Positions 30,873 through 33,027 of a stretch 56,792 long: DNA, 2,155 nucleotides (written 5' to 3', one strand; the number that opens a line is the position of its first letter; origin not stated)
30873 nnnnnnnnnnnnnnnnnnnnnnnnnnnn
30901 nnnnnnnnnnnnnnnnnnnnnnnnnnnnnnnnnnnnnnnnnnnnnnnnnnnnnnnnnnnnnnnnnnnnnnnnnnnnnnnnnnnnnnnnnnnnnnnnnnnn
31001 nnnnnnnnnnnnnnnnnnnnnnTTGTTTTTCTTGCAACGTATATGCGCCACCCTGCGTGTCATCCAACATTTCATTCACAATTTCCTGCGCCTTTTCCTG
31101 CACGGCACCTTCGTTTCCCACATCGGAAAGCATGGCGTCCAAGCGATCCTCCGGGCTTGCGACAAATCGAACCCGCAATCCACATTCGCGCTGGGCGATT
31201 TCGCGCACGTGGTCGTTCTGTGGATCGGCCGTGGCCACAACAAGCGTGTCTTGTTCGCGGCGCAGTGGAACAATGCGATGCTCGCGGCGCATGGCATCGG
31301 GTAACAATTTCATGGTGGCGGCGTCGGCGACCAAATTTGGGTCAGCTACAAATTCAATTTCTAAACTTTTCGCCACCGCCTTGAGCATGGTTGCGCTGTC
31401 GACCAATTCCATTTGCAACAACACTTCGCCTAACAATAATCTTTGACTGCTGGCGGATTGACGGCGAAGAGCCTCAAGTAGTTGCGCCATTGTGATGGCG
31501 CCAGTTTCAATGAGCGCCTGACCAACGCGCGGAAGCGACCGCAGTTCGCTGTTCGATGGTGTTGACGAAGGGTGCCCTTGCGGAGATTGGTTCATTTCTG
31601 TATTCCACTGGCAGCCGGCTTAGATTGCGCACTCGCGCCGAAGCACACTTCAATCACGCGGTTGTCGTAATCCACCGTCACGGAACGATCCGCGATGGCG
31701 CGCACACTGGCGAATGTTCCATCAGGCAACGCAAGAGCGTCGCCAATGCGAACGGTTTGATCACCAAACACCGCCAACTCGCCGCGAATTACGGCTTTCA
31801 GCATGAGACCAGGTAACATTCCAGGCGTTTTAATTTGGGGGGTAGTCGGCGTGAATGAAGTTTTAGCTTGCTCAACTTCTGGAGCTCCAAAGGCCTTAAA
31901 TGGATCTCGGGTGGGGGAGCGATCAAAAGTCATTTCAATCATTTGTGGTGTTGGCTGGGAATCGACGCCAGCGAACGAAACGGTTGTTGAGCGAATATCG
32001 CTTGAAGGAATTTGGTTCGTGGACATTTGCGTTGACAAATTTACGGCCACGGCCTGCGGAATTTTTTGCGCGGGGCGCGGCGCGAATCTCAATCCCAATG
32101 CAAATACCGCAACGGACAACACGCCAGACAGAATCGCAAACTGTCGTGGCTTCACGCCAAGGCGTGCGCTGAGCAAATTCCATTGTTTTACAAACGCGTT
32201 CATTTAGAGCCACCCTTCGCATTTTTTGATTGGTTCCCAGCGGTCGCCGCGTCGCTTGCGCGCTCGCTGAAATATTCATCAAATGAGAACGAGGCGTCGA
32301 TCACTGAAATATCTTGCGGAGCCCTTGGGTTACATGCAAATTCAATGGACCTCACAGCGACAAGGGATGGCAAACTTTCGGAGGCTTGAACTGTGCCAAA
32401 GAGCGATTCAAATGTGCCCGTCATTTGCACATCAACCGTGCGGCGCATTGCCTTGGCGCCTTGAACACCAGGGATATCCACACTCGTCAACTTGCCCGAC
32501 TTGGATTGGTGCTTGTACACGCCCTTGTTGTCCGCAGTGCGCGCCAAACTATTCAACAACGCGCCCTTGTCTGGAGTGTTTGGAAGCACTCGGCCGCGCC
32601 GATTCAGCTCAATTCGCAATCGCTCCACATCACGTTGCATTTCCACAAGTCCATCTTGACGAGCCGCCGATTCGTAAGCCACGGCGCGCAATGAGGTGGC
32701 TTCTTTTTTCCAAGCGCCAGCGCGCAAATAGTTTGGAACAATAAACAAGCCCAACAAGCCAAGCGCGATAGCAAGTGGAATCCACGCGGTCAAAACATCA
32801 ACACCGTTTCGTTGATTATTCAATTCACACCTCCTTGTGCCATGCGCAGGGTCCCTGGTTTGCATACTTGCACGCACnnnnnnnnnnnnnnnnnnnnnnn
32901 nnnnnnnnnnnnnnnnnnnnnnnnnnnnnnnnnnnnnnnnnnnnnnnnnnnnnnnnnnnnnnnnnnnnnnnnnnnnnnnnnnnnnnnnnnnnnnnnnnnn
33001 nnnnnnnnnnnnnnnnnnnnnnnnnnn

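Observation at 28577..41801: Hybrid type IV filament machine: T4aP-style PilM-N-O-P alignment genes fused into one operon with a GspE/GspF motor, and a divergent pseudopilin-secretin-pilotin operon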

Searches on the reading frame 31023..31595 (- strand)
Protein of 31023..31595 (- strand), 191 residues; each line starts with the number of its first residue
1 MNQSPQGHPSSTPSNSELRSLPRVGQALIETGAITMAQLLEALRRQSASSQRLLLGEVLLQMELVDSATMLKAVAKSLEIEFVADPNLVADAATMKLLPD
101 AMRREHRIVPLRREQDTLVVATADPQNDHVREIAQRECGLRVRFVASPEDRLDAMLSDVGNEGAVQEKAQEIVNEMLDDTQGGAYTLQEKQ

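Call 47: search_solved_structures(query=window:31023-31595:-, max_evalue=1, show_alignments=4)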
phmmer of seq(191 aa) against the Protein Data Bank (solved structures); distinct sequences matched with E-value up to 1: 16.
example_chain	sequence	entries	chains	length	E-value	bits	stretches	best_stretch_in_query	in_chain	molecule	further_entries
6olj_C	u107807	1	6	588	1.9e-12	50.9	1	12-159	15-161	Type IV pilus biogenesis ATPase PilB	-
5tsg_B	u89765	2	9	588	1.9e-12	50.9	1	12-159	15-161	Type IV pilus biogenesis ATPase PilB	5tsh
5zfr_A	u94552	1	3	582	1.2e-11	48.2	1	20-158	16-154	Type IV pilus biogenesis ATPase PilB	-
6f8l_G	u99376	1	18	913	2.4e-11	47.3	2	23-141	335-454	Type IV pilus assembly protein PilF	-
5htl_A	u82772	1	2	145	2.1e-09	41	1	22-152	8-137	MSHA biogenesis protein MshE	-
3jc8_Ba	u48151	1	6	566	3.8e-05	27.1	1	23-149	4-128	Type IV-A pilus assembly ATPase PilB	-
6ejf_G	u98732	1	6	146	8.1e-05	26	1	24-130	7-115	Type IV pilus assembly protein PilF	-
8pfa_A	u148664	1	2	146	0.00025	24.5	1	21-133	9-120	c-di-GMP binding domain of the ATPase enzyme PilF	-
8pdk_A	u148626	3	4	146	0.00055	23.3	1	23-133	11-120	c-di-GMP binding domain of the ATPase enzyme PilF | ATP-binding motif-containing protein pilF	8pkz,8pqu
9glg_A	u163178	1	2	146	0.00055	23.3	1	23-133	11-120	ATP-binding motif-containing protein pilF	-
6ejf_J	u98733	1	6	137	0.00081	22.8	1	23-133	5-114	Type IV pilus assembly protein PilF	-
8pe0_A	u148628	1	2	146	0.0012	22.2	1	24-133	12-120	c-di-GMP binding domain of the ATPase enzyme PilF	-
9gl5_A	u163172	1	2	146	0.0013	22.1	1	23-133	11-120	ATP-binding motif-containing protein pilF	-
7lkm_A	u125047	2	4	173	0.01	19.2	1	21-153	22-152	Pilus biogenesis protein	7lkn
7lko_B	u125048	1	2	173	0.013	18.8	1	21-153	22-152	Pilus biogenesis protein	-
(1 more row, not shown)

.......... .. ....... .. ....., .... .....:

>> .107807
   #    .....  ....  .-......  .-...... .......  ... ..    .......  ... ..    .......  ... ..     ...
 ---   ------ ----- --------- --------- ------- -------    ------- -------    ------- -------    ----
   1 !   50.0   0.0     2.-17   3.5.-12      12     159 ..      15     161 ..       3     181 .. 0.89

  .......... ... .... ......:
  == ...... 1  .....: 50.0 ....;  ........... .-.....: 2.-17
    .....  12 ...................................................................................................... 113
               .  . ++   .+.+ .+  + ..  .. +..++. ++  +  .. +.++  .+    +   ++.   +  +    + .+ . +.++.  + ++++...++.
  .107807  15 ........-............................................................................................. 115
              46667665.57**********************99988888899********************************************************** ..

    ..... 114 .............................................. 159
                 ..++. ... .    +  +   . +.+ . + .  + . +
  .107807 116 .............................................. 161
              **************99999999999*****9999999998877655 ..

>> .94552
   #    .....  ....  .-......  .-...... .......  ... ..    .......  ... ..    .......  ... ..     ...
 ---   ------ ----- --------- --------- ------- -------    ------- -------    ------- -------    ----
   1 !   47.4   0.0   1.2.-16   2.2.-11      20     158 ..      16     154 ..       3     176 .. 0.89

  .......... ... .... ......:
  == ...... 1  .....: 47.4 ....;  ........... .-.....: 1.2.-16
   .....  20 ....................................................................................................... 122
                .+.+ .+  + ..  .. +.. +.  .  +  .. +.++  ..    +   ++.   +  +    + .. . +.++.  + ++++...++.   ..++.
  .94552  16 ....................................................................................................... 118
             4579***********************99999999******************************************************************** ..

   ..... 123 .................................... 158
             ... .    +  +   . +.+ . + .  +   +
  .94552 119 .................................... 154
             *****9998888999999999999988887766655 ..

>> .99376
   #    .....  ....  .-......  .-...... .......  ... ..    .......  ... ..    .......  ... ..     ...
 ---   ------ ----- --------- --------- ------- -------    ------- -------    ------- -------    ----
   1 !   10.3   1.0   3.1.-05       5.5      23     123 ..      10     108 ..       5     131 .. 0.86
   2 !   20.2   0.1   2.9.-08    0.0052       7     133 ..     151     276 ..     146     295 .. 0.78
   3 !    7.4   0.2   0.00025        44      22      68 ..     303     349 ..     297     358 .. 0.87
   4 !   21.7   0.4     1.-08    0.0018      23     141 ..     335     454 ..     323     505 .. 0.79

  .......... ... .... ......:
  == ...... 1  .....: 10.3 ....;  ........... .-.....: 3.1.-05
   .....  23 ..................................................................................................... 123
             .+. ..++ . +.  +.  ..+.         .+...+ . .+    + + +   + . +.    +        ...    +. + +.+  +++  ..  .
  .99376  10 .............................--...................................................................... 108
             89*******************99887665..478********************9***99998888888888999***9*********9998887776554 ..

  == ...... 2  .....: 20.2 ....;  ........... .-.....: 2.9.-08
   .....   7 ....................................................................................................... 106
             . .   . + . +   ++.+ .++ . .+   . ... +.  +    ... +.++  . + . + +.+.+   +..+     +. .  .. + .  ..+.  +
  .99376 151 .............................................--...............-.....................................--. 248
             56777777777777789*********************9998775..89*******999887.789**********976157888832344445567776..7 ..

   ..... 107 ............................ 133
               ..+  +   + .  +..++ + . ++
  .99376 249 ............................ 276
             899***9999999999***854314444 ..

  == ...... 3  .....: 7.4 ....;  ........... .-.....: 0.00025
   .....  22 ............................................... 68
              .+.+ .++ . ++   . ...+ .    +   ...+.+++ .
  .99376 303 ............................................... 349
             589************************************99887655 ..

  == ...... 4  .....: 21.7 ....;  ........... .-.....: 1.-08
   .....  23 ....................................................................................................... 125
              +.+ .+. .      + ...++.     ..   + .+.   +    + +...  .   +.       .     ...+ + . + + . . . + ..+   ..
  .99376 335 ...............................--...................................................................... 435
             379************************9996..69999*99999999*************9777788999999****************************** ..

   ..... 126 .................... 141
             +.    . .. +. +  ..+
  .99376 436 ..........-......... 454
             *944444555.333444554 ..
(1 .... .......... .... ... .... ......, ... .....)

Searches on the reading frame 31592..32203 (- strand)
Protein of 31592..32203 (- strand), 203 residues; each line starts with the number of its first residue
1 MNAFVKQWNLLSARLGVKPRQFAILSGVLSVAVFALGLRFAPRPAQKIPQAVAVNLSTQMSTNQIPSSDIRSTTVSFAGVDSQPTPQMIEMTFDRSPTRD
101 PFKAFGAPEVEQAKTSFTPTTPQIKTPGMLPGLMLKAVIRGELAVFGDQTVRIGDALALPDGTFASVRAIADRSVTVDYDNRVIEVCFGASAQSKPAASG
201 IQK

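Call 3: search_protein_families(library=pfam, proteins=[window:31592-32203:-], max_evalue=0.01)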
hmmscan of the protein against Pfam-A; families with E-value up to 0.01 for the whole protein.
window:31592-32203:- (203 aa): 0 families

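Call 5: search_protein_families(library=ncbifam, proteins=[window:31592-32203:-], max_evalue=0.01)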
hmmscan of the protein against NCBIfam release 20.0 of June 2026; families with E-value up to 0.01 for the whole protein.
window:31592-32203:- (203 aa): 0 families

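Call 42: search_solved_structures(query=A2, max_evalue=10)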
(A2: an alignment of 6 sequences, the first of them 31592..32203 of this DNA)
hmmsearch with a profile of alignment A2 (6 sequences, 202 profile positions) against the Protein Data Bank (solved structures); distinct sequences matched with E-value up to 10: 41.
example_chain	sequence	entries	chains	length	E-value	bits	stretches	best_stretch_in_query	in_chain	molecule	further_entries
1y7z_B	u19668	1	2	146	0.31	14.1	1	14-57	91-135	Hemoglobin beta chain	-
9ww1_A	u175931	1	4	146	0.95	12.5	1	14-57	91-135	Hemoglobin subunit beta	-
2yrs_B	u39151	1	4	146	1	12.4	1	14-57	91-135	Hemoglobin subunit beta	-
5nc6_B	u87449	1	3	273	1.1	12.3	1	28-99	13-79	Peptidoglycan N-acetylglucosamine deacetylase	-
1y5j_B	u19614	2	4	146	1.2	12.3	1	14-57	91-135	Hemoglobin beta chain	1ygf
1gbv_B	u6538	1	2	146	1.4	12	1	14-57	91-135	HEMOGLOBIN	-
1y83_B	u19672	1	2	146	1.5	11.9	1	14-57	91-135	Hemoglobin beta chain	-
1hbs_B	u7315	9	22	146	1.5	11.9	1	14-57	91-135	HEMOGLOBIN S (DEOXY) (BETA CHAIN) | Hemoglobin beta chain | HEMOGLOBIN S (DEOXY), BETA CHAIN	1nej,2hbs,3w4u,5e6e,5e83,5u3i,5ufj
9av9_B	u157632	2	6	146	1.6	11.8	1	14-57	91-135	Hemoglobin subunit beta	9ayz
2hhe_B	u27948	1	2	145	1.6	11.8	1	14-57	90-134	HEMOGLOBIN (DEOXY) (BETA CHAIN)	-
1k1k_B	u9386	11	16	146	1.6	11.8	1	14-57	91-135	HEMOGLOBIN BETA CHAIN | Hemoglobin subunit beta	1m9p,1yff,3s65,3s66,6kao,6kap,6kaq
7k4m_B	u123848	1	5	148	1.6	11.8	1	14-57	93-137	Hemoglobin subunit beta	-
1hba_B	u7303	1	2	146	1.6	11.8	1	14-57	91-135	HEMOGLOBIN ROTHSCHILD (DEOXY) (BETA CHAIN)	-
1y4r_B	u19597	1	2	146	1.6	11.8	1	14-57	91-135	Hemoglobin beta chain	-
1rqa_B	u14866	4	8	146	1.6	11.8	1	14-57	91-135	Hemoglobin beta chain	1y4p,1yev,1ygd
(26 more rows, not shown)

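Call 58: find_homologous_proteins(query=window:31592-32203:-, max_evalue=0.001)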
Query window:31592-32203:- (203 aa): 76 proteins with E <= 0.001 among 712 candidates.
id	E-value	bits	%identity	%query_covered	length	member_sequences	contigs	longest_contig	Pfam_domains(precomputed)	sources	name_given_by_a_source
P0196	4.0e-121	419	97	100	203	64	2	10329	-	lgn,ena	-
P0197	2.7e-114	397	92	100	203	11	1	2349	-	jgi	jgi:hypothetical protein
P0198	9.7e-114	395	92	100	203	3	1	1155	-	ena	-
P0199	3.5e-104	364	86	100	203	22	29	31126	-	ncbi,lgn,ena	-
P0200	5.9e-95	334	78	100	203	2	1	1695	-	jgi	jgi:hypothetical protein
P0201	3.3e-85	302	71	93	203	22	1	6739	-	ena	-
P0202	1.9e-82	293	68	93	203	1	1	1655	-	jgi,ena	-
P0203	3.6e-82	292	68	93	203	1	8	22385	-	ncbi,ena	-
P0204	5.1e-82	292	67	100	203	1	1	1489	-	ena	-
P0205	1.3e-81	291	67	93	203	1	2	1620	-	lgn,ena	-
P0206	2.8e-81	290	67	93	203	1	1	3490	-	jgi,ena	jgi:hypothetical protein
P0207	8.1e-81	288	66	100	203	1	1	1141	-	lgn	-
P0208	9.2e-81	288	66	100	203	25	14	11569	-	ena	-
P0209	1.0e-80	288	67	93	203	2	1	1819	-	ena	-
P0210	1.3e-80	287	67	93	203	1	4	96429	-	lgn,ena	-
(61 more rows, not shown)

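Call 74: predict_structure(alignment_id=A7)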
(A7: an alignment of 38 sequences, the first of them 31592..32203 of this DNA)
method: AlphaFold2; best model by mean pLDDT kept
length: 203 residues; sequences in the alignment: 38
mean_pLDDT: 67.9   pTM: 0.33
mean pLDDT of the five models: 67.9, 66.0, 65.6, 64.9, 63.7
residues with pLDDT >= 90: 20; 70-90: 93; 50-70: 33; < 50: 57
segments of 3 or more residues with pLDDT < 50: 46-81, 115-121, 192-203
pLDDT, mean of each block of 10 residues (from residue 1): 78 79 85 79 47 35 38 40 64 75 67 50 59 84 89 90 89 88 82 45 41
secondary structure, 60 per line:
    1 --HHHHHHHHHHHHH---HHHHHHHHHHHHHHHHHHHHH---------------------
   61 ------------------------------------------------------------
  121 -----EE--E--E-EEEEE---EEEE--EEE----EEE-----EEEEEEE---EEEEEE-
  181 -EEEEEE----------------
elements in order: H3-15 H19-39 E135-139 E143-146 E149-151 E156-158 E164-170 E174-179 E182-187

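Call 76: fold_search(model_id=the predicted structure, library=pdb)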
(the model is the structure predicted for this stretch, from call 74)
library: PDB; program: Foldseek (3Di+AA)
matches with E <= 10: 381; with E <= 0.001: 0
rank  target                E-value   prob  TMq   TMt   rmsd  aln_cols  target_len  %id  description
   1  3oss_C                4.6e-02  1.00  0.26  0.77   2.4        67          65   18  The crystal structure of enterotoxigenic Escherichia coli GspC-GspD complex from the type II secretion system (released 2011-08-03)
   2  6hcg_e                7.4e-02  0.98  0.24  0.61   3.3        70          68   23  Klebsiella pneumoniae type II secretion system outer membrane complex. PulD, PulS and PulC HR domain. (released 2019-11-27)
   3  6vil_H                3.4e-01  0.60  0.15  0.19   4.1        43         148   21  Crystal structure of mouse BAHCC1 BAH domain in complex with H3K27me3 (released 2020-09-16)
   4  5dy9_I                3.6e-01  0.75  0.13  0.38   3.1        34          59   20  Y68T Hfq from Methanococcus jannaschii in complex with AMP (released 2016-09-28)
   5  7sxi_MODEL_1_A        4.1e-01  0.92  0.23  0.53   3.6        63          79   11  Solution Structure of Sds3 Capped Tudor Domain (released 2022-01-19)
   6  4x9c_D                4.1e-01  0.72  0.13  0.38   3.2        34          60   20  1.4A crystal structure of Hfq from Methanococcus jannaschii (released 2014-12-24)
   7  3gpl_A                4.6e-01  0.84  0.16  0.07   3.9        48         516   25  Crystal structure of the ternary complex of RecD2 with DNA and ADPNP (released 2009-06-16)
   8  2lnv_MODEL_1_A        5.2e-01  0.72  0.27  0.46   7.5        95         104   16  Solution structure of GspC-HR of typeII secretion system (released 2012-01-25)
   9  1lfo                  5.2e-01  0.30  0.17  0.25   5.8        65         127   15  LIVER FATTY ACID BINDING PROTEIN-OLEATE COMPLEX (released 1997-06-16)
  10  5dy9_A                5.5e-01  0.66  0.13  0.40   3.1        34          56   20  Y68T Hfq from Methanococcus jannaschii in complex with AMP (released 2016-09-28)
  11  5dy9_C                5.8e-01  0.63  0.13  0.40   3.1        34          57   20  Y68T Hfq from Methanococcus jannaschii in complex with AMP (released 2016-09-28)
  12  4x9d_D                6.2e-01  0.60  0.13  0.38   3.1        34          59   20  High-resolution structure of Hfq from Methanococcus jannaschii in complex with UMP (released 2015-12-23)
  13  7oio_MODEL_1_A        7.0e-01  0.30  0.19  0.25  12.2        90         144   19  Solution structure of Legionella pneumophila LspC (released 2022-06-01)
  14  4wfw                  7.4e-01  0.84  0.23  0.51   4.6        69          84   13  The crystal structure of Dickeya dadantii GspB from the type 2 secretion system (released 2015-09-30)
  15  2qtx_D                7.4e-01  0.57  0.13  0.40   3.2        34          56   20  Crystal structure of an Hfq-like protein from Methanococcus jannaschii (released 2007-11-06)
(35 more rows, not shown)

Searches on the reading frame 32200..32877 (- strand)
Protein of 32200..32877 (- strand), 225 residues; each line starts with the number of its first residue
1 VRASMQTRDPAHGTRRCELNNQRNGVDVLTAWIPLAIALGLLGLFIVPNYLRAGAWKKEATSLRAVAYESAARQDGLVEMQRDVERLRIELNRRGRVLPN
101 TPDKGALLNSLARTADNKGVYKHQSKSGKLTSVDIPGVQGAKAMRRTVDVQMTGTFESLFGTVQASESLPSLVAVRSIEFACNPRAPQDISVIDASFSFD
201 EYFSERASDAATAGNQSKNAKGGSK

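Call 3: search_protein_families(library=pfam, proteins=[window:32200-32877:-], max_evalue=0.01)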
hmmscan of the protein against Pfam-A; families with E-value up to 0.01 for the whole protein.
window:32200-32877:- (225 aa): 1 family
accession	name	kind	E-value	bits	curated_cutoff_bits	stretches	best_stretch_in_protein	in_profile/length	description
PF04350.18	PilO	-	0.004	17.8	22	1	57-184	5-125/145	Pilus assembly protein, PilO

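Call 5: search_protein_families(library=ncbifam, proteins=[window:32200-32877:-], max_evalue=0.01)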
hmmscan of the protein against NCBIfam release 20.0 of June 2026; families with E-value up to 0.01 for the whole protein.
window:32200-32877:- (225 aa): 0 families

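Call 84: search_solved_structures(query=A8, max_evalue=10)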
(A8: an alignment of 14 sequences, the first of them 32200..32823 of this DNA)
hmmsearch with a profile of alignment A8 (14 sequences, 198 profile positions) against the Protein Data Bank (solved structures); distinct sequences matched with E-value up to 10: 8.
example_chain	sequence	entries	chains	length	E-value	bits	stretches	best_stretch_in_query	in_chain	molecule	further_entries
2rjz_A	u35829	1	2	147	0.37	13.4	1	48-186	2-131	PilO protein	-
2ddm_A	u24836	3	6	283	0.48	13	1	36-77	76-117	Pyridoxine kinase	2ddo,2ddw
9cuy_c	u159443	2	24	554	1.1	11.9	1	48-89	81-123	Short tail fiber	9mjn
7njk_b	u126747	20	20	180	1.5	11.4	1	39-122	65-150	ATP synthase subunit b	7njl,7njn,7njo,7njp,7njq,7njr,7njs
7jg5_b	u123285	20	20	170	1.6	11.3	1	39-122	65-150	ATP synthase subunit b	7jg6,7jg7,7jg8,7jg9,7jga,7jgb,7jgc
6h9l_A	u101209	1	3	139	4.5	9.8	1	43-89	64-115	Uncharacterized protein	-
6z0l_B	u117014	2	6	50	7.6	9.1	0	52-78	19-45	Cys-N2 Strand | 'Cys-N2-SO3-' Strand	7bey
6z0m_B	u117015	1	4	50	8.7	8.9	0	43-78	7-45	Cys-Ncap strand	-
